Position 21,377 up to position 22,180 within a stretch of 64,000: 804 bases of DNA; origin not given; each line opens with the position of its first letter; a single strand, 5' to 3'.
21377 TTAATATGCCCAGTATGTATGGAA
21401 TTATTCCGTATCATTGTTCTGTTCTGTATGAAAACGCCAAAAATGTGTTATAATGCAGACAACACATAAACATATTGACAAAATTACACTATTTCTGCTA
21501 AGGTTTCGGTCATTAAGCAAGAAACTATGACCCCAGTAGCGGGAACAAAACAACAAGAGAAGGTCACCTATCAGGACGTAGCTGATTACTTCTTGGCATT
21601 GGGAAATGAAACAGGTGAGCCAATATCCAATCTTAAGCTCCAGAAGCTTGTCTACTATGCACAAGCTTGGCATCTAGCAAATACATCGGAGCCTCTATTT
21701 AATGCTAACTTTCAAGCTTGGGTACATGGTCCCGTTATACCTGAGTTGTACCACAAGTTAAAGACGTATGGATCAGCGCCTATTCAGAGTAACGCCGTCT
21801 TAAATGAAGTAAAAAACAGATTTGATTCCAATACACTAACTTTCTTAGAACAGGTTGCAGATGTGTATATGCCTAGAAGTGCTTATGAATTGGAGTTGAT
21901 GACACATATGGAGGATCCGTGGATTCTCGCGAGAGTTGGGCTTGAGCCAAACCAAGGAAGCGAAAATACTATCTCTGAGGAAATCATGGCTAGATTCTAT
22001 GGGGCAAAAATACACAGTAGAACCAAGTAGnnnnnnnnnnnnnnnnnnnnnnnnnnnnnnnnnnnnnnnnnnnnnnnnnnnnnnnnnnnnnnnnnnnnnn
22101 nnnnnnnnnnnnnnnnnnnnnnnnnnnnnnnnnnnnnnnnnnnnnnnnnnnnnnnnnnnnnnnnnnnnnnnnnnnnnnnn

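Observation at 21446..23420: Panacea (DUF4065) antitoxin-like gene, overlapping small ORF and SIR2_2-domain protein form a three-gene module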

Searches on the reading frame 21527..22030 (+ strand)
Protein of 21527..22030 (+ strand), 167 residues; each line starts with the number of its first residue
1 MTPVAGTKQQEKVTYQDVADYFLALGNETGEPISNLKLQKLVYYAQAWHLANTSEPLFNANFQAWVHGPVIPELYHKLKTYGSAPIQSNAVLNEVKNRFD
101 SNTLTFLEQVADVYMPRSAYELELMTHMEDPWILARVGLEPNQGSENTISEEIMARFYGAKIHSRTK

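Call 3: search_protein_families(library=pfam, proteins=[window:21527-22030:+], max_evalue=0.1)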
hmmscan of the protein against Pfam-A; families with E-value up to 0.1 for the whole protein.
window:21527-22030:+ (167 aa): 1 family
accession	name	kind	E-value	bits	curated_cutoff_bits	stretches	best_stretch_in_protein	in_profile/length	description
PF13274.11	SocA_Panacea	-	7.7e-21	75.6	25.7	1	38-132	1-112/113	Antitoxin SocA-like, Panacea domain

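Call 4: search_protein_families(library=padloc, proteins=[window:21527-22030:+], max_evalue=0.1)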
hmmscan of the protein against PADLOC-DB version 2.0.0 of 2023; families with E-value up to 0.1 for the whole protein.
window:21527-22030:+ (167 aa): 1 family
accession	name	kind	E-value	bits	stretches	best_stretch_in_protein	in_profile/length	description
PDLC02990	DarG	-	0.013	13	1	26-92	176-233/329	-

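Call 5: search_protein_families(library=ncbifam, proteins=[window:21527-22030:+], max_evalue=0.1)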
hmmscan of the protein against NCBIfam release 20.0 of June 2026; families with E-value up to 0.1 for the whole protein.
window:21527-22030:+ (167 aa): 2 families
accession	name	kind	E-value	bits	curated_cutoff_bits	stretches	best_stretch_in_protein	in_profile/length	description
NF047745.1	SocA_antitoxin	equivalog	1.2e-24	87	190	1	18-134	6-131/176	type VI toxin-antitoxin system SocA family antitoxin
TIGR03542.1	DAPAT_plant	equivalog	0.062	12.2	364.7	0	26-76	183-229/402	LL-diaminopimelate aminotransferase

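Call 6: search_protein_families(library=phrogs, proteins=[window:21527-22030:+], max_evalue=0.1)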
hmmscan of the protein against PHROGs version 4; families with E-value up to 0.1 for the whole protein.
window:21527-22030:+ (167 aa): 3 families
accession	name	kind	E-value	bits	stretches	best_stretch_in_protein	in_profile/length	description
phrog_1281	-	unknown function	2.1e-45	155.8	1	12-163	7-155/195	-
phrog_10390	-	unknown function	9e-36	124.9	1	9-159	145-292/299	-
phrog_5060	-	transcription regulation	0.031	15.3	1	33-102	149-215/224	anti-repressor Ant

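Call 37: search_solved_structures(query=window:21527-22030:+, max_evalue=0.01)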
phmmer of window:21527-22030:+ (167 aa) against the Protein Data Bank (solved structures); distinct sequences matched with E-value up to 0.01: 0.
